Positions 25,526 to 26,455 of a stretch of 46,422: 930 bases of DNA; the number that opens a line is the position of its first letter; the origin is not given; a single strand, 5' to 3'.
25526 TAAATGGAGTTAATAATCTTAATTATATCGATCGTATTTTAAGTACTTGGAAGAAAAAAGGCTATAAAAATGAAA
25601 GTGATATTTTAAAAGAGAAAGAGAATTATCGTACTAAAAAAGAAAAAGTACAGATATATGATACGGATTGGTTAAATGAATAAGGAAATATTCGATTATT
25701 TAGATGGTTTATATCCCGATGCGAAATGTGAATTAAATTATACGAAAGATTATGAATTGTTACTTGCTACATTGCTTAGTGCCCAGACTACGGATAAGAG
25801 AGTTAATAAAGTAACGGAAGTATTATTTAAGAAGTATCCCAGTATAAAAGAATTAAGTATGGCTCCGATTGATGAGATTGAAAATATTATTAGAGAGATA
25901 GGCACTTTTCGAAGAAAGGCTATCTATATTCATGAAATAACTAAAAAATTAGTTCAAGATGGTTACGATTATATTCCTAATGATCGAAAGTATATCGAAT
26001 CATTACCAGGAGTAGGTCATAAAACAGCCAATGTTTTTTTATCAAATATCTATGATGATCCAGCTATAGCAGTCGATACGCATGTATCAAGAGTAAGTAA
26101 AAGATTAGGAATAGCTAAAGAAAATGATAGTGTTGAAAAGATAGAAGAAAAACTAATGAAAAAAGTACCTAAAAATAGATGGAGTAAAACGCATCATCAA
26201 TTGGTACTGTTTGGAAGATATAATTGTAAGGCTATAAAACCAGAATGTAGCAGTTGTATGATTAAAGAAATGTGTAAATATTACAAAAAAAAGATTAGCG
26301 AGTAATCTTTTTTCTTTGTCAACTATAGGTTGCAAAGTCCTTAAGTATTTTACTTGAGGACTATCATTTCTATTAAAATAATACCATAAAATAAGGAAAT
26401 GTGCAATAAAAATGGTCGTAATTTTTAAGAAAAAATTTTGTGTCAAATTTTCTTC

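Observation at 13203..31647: The same switch cassette precedes four paralogous genes spread over 18 kb of core genome, with no recombinase in the window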

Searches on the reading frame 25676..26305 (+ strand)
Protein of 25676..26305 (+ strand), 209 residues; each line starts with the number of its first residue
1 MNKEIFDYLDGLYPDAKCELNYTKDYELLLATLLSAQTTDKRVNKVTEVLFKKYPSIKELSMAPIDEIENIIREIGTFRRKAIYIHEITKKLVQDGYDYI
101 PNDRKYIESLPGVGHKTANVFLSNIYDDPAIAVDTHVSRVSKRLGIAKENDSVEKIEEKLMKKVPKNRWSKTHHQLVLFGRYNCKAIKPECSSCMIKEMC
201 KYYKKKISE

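Call 15: find_encoding_contigs(protein=window:25676-26305:+, flank=6000, max_places=10)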
Protein window:25676-26305:+ (209 aa): 1 contig read that carries it; 1 place shown.
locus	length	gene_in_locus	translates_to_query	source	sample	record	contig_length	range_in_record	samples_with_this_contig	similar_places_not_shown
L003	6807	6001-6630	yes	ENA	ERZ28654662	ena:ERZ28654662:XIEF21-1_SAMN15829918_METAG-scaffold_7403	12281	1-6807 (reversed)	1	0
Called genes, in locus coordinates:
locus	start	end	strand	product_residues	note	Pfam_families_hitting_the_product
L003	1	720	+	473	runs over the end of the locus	PF02934:GatB_N, PF02637:GatB_Yqey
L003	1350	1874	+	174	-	-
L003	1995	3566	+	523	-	-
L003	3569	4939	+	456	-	-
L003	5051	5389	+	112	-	-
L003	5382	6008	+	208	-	PF21984:DnaD_N, PF07261:DnaB_2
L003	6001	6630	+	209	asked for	PF00730:HhH-GPD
